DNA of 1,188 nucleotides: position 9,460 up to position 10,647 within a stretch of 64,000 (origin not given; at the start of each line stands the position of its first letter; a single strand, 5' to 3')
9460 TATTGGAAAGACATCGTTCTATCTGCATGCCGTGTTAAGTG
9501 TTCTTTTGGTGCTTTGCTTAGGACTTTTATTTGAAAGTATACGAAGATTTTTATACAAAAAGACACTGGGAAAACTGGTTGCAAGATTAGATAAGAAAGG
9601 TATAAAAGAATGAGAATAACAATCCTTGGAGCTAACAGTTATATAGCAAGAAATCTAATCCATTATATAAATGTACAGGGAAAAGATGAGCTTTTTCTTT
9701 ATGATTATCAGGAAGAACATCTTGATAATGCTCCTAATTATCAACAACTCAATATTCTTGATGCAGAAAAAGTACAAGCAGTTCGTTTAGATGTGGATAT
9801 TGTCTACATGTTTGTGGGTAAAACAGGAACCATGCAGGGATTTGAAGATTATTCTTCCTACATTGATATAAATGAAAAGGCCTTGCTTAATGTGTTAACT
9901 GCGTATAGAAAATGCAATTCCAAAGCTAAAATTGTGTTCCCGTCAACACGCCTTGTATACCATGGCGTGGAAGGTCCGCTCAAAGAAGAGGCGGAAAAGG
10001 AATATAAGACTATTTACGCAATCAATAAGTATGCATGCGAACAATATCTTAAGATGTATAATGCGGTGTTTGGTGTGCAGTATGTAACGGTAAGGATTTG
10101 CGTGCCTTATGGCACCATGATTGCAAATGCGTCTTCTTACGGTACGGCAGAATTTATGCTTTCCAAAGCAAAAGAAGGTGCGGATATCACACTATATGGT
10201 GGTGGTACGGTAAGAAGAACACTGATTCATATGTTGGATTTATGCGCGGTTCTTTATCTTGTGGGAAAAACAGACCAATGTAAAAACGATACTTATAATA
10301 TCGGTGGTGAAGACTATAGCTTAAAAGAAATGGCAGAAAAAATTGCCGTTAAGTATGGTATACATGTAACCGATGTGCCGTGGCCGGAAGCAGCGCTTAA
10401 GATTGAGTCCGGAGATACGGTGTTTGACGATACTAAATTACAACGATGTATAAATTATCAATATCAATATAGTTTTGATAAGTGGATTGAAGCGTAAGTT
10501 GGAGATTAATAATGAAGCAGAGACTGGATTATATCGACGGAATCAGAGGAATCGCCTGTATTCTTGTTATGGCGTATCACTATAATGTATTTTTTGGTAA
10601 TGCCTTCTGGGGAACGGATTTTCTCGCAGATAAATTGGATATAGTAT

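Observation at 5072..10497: Full enzyme logic for a dTDP-2,6-dideoxyhexose (2-deoxy-rhamnose/olivose type) embedded in a cell-wall glycan locus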

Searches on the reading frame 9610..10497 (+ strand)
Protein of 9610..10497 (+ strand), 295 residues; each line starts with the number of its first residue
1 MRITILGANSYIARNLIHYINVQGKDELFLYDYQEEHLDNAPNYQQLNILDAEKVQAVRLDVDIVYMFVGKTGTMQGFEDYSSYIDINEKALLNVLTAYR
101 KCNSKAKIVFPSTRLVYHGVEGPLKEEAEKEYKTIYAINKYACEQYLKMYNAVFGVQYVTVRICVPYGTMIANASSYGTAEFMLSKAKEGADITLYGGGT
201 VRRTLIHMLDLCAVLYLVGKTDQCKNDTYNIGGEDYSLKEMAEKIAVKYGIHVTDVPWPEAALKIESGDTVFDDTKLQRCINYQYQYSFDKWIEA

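Call 3: search_protein_families(library=pfam, proteins=[window:9610-10497:+])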
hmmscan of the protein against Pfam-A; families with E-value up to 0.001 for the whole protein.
window:9610-10497:+ (295 aa): 3 families
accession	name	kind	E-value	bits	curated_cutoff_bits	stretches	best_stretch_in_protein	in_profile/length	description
PF01370.27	Epimerase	-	5.3e-31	108.3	20.9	1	3-232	1-240/240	NAD dependent epimerase/dehydratase family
PF16363.11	GDP_Man_Dehyd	-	2.8e-14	53.7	27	1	31-255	43-272/332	GDP-mannose 4,6 dehydratase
PF04321.23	RmlD_sub_bind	-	9.5e-08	31.9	27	1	1-253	1-235/287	RmlD substrate binding domain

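Call 5: search_protein_families(library=ncbifam, proteins=[window:9610-10497:+], max_evalue=0.00001)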
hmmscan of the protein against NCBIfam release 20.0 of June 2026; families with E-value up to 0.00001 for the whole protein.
window:9610-10497:+ (295 aa): 5 families
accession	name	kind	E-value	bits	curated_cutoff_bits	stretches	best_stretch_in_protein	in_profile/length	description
TIGR01181.1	dTDP_gluc_dehyt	equivalog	2.4e-12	46.6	365.1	1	39-245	47-257/321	dTDP-glucose 4,6-dehydratase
TIGR04180.1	EDH_00030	hypoth_equivalog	1.1e-10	41.1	475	1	40-253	49-260/297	NAD-dependent 4,6-dehydratase LegB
NF047922.1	GDPFucSynFcl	equivalog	2e-08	34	500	1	45-248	35-252/308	GDP-L-fucose synthase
TIGR01179.1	galE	equivalog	4.3e-08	32.4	262.3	1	40-253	39-279/332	UDP-glucose 4-epimerase GalE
NF008872.0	PRK11908.1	equivalog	7.9e-07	28.4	294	1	2-246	3-268/349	bifunctional UDP-4-keto-pentose/UDP-xylose synthase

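Call 11: search_solved_structures(query=window:9610-10497:+, show_alignments=1)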
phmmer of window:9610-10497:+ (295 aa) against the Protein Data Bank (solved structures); distinct sequences matched with E-value up to 0.001: 29.
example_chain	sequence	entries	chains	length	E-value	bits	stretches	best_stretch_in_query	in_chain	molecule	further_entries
6dnt_A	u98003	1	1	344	2.2e-10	43.5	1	35-223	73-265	NAD-dependent epimerase/dehydratase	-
6wjb_A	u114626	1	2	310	2.6e-10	43.4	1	65-232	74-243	NAD-dependent epimerase/dehydratase family protein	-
6wj9_A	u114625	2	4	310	1.3e-09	41.1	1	65-232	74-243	NAD-dependent epimerase/dehydratase family protein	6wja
5z75_A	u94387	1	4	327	3.2e-09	39.7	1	1-293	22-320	Artificial L-threonine 3-dehydrogenase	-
1orr_A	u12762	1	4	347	9e-09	38.3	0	126-237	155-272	CDP-tyvelose-2-epimerase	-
7cgv_A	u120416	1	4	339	1.3e-08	37.8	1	2-246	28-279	Artificial L-threonine 3-dehydrogenase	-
3ehe_A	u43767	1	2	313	2.7e-08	36.7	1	77-251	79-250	UDP-glucose 4-epimerase (GalE-1)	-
9rl0_E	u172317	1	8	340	3.1e-08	36.5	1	126-286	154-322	CDP-tyvelose 2-epimerase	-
5z76_A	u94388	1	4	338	3.3e-08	36.4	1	2-246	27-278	Artificial L-threonine 3-dehydrogenase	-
6bi4_A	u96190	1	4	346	3.1e-07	33.2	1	2-291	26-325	dTDP-glucose 4,6-dehydratase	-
2p5u_A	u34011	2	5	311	5.2e-07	32.5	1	1-200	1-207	UDP-glucose 4-epimerase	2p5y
6bwl_A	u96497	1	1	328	8.6e-07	31.8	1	63-256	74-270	Pal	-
5u4q_A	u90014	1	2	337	2.1e-06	30.5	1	33-215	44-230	dTDP-glucose 4,6-dehydratase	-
2c5e_A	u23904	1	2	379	4.1e-06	29.6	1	2-262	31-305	GDP-MANNOSE-3', 5'-EPIMERASE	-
2c59_A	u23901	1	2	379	5.2e-06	29.2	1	2-262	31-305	GDP-MANNOSE-3', 5'-EPIMERASE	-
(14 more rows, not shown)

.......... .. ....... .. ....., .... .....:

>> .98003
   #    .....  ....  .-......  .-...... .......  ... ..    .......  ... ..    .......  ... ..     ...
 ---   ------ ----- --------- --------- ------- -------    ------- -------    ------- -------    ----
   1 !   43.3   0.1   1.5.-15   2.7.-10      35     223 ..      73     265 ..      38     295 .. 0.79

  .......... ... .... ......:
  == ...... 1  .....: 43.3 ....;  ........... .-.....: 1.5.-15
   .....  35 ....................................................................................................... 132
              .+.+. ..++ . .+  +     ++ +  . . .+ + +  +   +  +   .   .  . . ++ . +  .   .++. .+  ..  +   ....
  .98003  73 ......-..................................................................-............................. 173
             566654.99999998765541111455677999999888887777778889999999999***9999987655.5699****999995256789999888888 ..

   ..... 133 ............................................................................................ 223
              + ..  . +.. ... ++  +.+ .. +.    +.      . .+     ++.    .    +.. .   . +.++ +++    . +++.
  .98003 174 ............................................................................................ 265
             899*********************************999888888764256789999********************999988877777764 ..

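Call 44: search_solved_structures(query=A2, max_evalue=0.00001, show_alignments=1)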
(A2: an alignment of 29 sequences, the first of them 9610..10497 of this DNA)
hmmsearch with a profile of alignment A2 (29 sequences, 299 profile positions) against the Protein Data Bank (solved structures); distinct sequences matched with E-value up to 0.00001: 77 (the best 60 are shown).
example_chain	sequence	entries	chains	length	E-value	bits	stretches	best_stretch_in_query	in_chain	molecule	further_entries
6dnt_A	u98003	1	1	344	9.9e-20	74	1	2-267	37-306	NAD-dependent epimerase/dehydratase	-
6wjb_A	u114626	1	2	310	4.3e-19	71.9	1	62-242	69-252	NAD-dependent epimerase/dehydratase family protein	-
6bwl_A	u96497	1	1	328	5.4e-19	71.6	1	2-262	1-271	Pal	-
6wj9_A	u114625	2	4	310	3.7e-18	68.8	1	62-242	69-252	NAD-dependent epimerase/dehydratase family protein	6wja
1orr_A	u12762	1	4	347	6.8e-18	68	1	47-283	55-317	CDP-tyvelose-2-epimerase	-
9rl0_E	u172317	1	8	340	8.7e-18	67.6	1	3-271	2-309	CDP-tyvelose 2-epimerase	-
3ehe_A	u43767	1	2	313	1.8e-17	66.5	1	3-252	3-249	UDP-glucose 4-epimerase (GalE-1)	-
8vr2_A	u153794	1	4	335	2.8e-17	65.9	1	2-251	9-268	NAD-dependent epimerase/dehydratase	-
6zl6_A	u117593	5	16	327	7.9e-16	61.2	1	3-247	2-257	Epimerase domain-containing protein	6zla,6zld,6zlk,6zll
5z75_A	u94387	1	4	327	1.4e-15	60.3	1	1-250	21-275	Artificial L-threonine 3-dehydrogenase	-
4zrm_A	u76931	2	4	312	2.2e-15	59.7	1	2-245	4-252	UDP-glucose 4-epimerase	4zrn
8v4g_A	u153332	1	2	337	2.8e-15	59.4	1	2-280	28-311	Putative nucleotide sugar dehydratase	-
8v4h_A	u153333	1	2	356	3.3e-15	59.2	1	2-280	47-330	Putative nucleotide sugar dehydratase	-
5z76_A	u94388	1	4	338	4.1e-15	58.8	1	2-250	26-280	Artificial L-threonine 3-dehydrogenase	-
6zlj_A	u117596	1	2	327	4.9e-15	58.6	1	3-247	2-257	Epimerase domain-containing protein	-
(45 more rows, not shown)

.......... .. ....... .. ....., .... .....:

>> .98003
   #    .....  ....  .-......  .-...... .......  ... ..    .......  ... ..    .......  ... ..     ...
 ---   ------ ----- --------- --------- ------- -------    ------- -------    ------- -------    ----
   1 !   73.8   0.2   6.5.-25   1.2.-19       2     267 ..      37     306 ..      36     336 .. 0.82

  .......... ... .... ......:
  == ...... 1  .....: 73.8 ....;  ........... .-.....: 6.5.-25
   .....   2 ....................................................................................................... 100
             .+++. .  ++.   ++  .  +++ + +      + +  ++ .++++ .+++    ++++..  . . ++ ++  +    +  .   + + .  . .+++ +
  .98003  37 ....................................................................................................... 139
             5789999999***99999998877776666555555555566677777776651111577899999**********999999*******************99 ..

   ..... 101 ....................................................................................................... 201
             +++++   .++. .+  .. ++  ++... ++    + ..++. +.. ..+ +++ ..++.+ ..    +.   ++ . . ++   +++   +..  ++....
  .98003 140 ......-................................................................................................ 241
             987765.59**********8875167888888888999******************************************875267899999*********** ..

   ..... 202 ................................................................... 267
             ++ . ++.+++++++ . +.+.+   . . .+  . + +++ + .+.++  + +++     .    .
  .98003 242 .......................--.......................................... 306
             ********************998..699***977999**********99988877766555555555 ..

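Call 61: find_homologous_proteins(query=window:9610-10497:+, max_evalue=0.00001)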
Query window:9610-10497:+ (295 aa): 1537 proteins with E <= 0.00001 among 2006 candidates; the best 120 are listed.
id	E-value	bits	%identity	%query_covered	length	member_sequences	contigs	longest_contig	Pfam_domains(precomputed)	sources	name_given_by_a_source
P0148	5.5e-194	661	99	100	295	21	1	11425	PF04321.24,PF16363.12,PF01370.28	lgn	-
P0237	1.5e-128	446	67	99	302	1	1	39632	PF04321.24,PF16363.12,PF01370.28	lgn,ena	-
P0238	5.7e-125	434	65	99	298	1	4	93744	PF04321.24,PF16363.12,PF01370.28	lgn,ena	-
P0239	1.4e-124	433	67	99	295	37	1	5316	PF04321.24,PF16363.12,PF01370.28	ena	-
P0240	6.4e-123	428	64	99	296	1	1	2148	PF16363.12,PF01370.28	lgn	-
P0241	2.5e-122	426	64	100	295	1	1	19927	PF04321.24,PF16363.12,PF01370.28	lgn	-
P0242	4.5e-122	425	62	99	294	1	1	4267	PF04321.24,PF16363.12,PF01370.28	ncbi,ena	-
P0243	1.9e-120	420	62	100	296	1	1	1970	PF04321.24,PF16363.12,PF01370.28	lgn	-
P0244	6.9e-120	418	64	99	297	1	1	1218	PF04321.24,PF16363.12,PF01370.28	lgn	-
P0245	3.7e-119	415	65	99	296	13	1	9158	PF04321.24,PF16363.12,PF01370.28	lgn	-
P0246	4.5e-119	415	60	100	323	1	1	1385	PF04321.24,PF16363.12,PF01370.28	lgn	-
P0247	1.5e-118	413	63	99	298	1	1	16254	PF04321.24,PF16363.12,PF01370.28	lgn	-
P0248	1.8e-118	413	63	99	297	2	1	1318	PF04321.24,PF16363.12,PF01073.26,PF01370.28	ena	-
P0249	5.6e-118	411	62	99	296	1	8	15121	PF16363.12,PF01370.28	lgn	-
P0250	5.8e-118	411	65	99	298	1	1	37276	PF04321.24,PF16363.12,PF01370.28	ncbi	-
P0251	8.3e-118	411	63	99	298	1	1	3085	PF16363.12,PF01370.28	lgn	-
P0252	1.3e-117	410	62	99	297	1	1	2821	PF04321.24,PF16363.12,PF01370.28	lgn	-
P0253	1.4e-117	410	64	99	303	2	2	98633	PF04321.24,PF16363.12,PF01370.28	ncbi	-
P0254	3.1e-116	406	62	99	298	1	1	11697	PF04321.24,PF16363.12,PF01370.28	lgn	-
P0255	3.6e-116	406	60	99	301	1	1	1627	PF16363.12,PF01370.28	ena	-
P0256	4.1e-116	405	60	100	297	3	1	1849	PF04321.24,PF16363.12,PF01370.28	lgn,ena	-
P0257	4.9e-116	405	61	100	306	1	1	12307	PF16363.12,PF01370.28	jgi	-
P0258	9.6e-116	404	62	99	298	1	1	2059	PF04321.24,PF16363.12,PF13460.13,PF01370.28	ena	-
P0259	9.8e-116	404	63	99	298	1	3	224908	PF04321.24,PF16363.12,PF01370.28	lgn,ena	-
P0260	2.3e-115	403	61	99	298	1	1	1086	PF16363.12,PF01370.28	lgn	-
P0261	6.7e-115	401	59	100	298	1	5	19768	PF04321.24,PF16363.12,PF01370.28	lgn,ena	-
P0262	8.6e-115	401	62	100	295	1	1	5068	PF16363.12,PF01370.28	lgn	-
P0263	1.1e-114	401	63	100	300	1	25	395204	PF04321.24,PF16363.12,PF01370.28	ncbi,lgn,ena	-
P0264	1.1e-114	401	61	99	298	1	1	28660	PF16363.12,PF01370.28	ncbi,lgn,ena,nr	ncbi:MAG: NAD(P)-dependent oxidoreductase [Oscillospiraceae bacterium]|nr:NAD(P)-dependent oxidoredu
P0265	1.4e-114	400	61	99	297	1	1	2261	PF16363.12,PF01370.28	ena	-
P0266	1.5e-114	400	61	99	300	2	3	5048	PF16363.12,PF01370.28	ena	-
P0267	1.6e-114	400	60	99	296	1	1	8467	PF16363.12,PF01370.28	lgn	-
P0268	2.1e-114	400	60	99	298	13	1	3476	PF04321.24,PF16363.12,PF01370.28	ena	-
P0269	3.4e-114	399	60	99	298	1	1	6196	PF16363.12,PF01370.28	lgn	-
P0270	9.1e-114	398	60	99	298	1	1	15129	PF04321.24,PF16363.12,PF01370.28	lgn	-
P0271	1.1e-113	397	60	100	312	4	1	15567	PF16363.12,PF01370.28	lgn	-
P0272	1.7e-113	397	60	99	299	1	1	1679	PF16363.12,PF01370.28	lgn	-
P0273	5.4e-113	395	60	99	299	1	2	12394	PF16363.12,PF01370.28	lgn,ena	-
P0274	6.3e-113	395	60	99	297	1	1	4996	PF16363.12,PF01370.28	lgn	-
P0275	6.4e-113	395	60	100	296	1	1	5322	PF04321.24,PF16363.12,PF01370.28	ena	-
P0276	1.2e-112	394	58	100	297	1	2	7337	PF04321.24,PF16363.12,PF13460.13,PF01370.28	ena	-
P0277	1.3e-112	394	61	99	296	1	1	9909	PF04321.24,PF16363.12,PF01370.28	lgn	-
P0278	1.4e-112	394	60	99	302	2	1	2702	PF16363.12,PF01370.28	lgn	-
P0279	2.4e-112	393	61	99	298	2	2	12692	PF04321.24,PF16363.12,PF01370.28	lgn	-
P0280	2.5e-112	393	59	99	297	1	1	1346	PF04321.24,PF16363.12,PF01370.28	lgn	-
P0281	2.5e-112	393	61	99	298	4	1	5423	PF04321.24,PF16363.12,PF01370.28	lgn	-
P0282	3.3e-112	393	59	99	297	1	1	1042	PF16363.12,PF01370.28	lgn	-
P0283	3.5e-112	392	60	100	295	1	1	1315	PF04321.24,PF16363.12,PF01370.28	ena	-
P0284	3.8e-112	392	59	99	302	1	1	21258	PF16363.12,PF01370.28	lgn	-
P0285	3.8e-112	392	61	99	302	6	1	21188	PF04321.24,PF16363.12,PF01370.28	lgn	-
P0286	3.8e-112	392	60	99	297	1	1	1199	PF16363.12,PF01370.28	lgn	-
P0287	3.9e-112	392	59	99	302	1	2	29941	PF16363.12,PF01370.28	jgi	jgi:UDP-glucose 4-epimerase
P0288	4.3e-112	392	61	99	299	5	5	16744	PF16363.12,PF01370.28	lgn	-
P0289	4.6e-112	392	60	99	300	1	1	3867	PF04321.24,PF16363.12,PF01370.28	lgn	-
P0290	4.6e-112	392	59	99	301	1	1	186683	PF16363.12,PF01370.28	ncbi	-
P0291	5.0e-112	392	60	99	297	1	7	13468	PF16363.12,PF01370.28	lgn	-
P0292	7.9e-112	391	60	99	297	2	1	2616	PF04321.24,PF16363.12,PF01370.28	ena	-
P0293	8.1e-112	391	59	99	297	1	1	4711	PF04321.24,PF16363.12,PF01370.28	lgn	-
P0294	1.1e-111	391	59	100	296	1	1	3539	PF04321.24,PF16363.12,PF01370.28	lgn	-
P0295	1.2e-111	391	58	100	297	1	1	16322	PF16363.12,PF01370.28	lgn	-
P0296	1.2e-111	391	59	99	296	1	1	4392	PF04321.24,PF16363.12,PF01370.28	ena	-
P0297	1.3e-111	391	60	99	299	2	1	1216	PF16363.12,PF01370.28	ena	-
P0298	2.7e-111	390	61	99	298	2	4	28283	PF04321.24,PF16363.12,PF01370.28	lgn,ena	-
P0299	2.9e-111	389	60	99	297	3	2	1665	PF04321.24,PF16363.12,PF01370.28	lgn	-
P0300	3.2e-111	389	61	99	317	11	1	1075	PF04321.24,PF16363.12,PF01370.28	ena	-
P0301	5.2e-111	389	60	99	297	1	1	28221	PF04321.24,PF16363.12,PF01370.28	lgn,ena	-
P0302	6.8e-111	388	57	100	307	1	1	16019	PF16363.12,PF01370.28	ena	-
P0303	7.0e-111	388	60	99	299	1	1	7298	PF16363.12,PF01370.28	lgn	-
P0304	7.4e-111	388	60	99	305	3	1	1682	PF16363.12,PF01370.28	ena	-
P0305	7.8e-111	388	60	99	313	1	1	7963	PF16363.12,PF01370.28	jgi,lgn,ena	-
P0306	9.9e-111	388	60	99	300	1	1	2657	PF16363.12,PF01370.28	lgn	-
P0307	1.0e-110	388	59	99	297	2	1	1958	PF04321.24,PF16363.12,PF01370.28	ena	-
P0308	1.2e-110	387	59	99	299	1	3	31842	PF04321.24,PF16363.12,PF13460.13,PF01370.28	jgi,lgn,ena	-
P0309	1.3e-110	387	60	99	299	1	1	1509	PF04321.24,PF16363.12,PF01370.28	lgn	-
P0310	1.5e-110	387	59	99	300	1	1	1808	PF16363.12,PF01370.28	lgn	-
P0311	2.1e-110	387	59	99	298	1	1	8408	PF16363.12,PF01370.28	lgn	-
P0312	2.3e-110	386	58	100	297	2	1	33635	PF04321.24,PF16363.12,PF01370.28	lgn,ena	-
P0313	2.6e-110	386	60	99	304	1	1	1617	PF16363.12,PF01370.28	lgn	-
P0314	2.8e-110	386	58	100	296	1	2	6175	PF04321.24,PF16363.12,PF01370.28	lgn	-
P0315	3.0e-110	386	59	99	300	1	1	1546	PF04321.24,PF16363.12,PF01370.28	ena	-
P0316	3.6e-110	386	59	100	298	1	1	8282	PF04321.24,PF16363.12,PF01370.28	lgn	-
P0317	3.6e-110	386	59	99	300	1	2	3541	PF04321.24,PF16363.12,PF01370.28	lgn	-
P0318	3.8e-110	386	59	99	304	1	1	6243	PF04321.24,PF16363.12,PF01370.28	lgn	-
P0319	4.2e-110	386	59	99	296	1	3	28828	PF16363.12,PF01370.28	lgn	-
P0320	5.6e-110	385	58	100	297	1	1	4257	PF16363.12,PF01370.28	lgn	-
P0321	5.7e-110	385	60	99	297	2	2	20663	PF16363.12,PF01370.28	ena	-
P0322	5.8e-110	385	58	99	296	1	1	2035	PF04321.24,PF16363.12,PF01370.28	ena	-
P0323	5.9e-110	385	59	99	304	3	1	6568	PF04321.24,PF16363.12,PF01370.28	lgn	-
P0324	6.0e-110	385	58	99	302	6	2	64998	PF16363.12,PF01370.28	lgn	-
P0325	6.2e-110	385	60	100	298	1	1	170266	PF04321.24,PF16363.12,PF01370.28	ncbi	-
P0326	7.5e-110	385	58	100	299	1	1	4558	PF04321.24,PF16363.12,PF01073.26,PF01370.28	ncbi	-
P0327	8.3e-110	385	58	99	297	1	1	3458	PF16363.12,PF01370.28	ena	-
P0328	1.0e-109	384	59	100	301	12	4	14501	PF16363.12,PF01370.28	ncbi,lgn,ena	-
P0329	1.0e-109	384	58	99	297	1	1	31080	PF04321.24,PF16363.12,PF01370.28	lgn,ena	-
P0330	1.1e-109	384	59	99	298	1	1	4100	PF04321.24,PF16363.12,PF01370.28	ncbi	-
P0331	1.4e-109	384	60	99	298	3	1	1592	PF16363.12,PF01370.28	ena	-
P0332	1.5e-109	384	61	99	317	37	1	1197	PF04321.24,PF16363.12,PF01370.28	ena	-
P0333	1.5e-109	384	58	99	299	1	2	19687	PF04321.24,PF16363.12,PF01370.28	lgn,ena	-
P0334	1.6e-109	384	59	99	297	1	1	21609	PF16363.12,PF01370.28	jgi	jgi:UDP-glucose 4-epimerase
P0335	1.6e-109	384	58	99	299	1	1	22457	PF16363.12,PF01370.28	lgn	-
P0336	1.7e-109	384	59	99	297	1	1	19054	PF04321.24,PF16363.12,PF01370.28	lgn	-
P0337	1.8e-109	384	58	99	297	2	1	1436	PF04321.24,PF16363.12,PF01370.28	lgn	-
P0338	1.9e-109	383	57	100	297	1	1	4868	PF04321.24,PF16363.12,PF13460.13,PF01370.28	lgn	-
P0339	1.9e-109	383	59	100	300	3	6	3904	PF04321.24,PF16363.12,PF01073.26,PF01370.28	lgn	-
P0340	2.3e-109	383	56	100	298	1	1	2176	PF04321.24,PF16363.12,PF01370.28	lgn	-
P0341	2.8e-109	383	59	100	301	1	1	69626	PF04321.24,PF16363.12,PF01370.28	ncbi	-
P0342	2.8e-109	383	59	99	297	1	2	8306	PF04321.24,PF16363.12,PF01370.28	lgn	-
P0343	3.0e-109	383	57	100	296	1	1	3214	PF16363.12,PF01370.28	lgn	-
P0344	4.4e-109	382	59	99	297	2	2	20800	PF16363.12,PF01370.28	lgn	-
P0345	5.7e-109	382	57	99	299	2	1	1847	PF16363.12,PF01370.28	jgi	-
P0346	6.7e-109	382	60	100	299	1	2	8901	PF04321.24,PF16363.12,PF01073.26,PF13460.13,PF01370.28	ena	-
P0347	7.2e-109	382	59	100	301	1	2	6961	PF04321.24,PF16363.12,PF01370.28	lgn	-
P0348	7.5e-109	382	60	99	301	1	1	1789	PF16363.12,PF01370.28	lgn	-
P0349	7.8e-109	381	60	99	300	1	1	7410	PF16363.12,PF01370.28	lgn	-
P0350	8.6e-109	381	58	99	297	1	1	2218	PF16363.12,PF01370.28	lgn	-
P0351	8.7e-109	381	59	99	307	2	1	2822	PF04321.24,PF16363.12,PF01370.28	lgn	-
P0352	9.2e-109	381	57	99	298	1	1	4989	PF16363.12,PF01370.28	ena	-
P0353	9.5e-109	381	60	100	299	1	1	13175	PF04321.24,PF16363.12,PF01073.26,PF01370.28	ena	-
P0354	1.0e-108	381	59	99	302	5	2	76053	PF04321.24,PF16363.12,PF01073.26,PF01370.28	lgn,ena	-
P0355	1.1e-108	381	59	99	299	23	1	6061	PF16363.12,PF01370.28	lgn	-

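Call 70: predict_structure(alignment_id=A4)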
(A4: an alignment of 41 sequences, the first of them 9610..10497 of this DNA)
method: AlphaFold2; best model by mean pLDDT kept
length: 295 residues; sequences in the alignment: 41
mean_pLDDT: 92.3   pTM: 0.91
mean pLDDT of the five models: 92.3, 91.0, 90.9, 89.7, 89.3
residues with pLDDT >= 90: 222; 70-90: 66; 50-70: 7; < 50: 0
segments of 3 or more residues with pLDDT < 50: none
pLDDT, mean of each block of 10 residues (from residue 1): 97 96 93 96 96 97 95 86 94 98 97 71 84 88 96 98 91 80 89 92 93 97 96 94 94 94 86 96 95 91
secondary structure, 60 per line:
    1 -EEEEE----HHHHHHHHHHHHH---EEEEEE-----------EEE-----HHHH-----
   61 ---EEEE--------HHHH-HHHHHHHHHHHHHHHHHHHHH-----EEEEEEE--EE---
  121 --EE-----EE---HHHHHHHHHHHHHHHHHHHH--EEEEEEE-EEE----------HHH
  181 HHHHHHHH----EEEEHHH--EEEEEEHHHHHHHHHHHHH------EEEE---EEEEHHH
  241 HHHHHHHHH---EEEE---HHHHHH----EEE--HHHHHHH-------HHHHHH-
elements in order: E2-6 H11-23 E27-32 E44-46 H52-55 E64-67 H76-79 H81-101 E107-113 H135-154 E157-163 E165-167 H178-188 E193-196 E202-207 H208-220 E227-230 E234-237 H238-249 E253-256 H260-265 E270-272 H275-281 H289-294
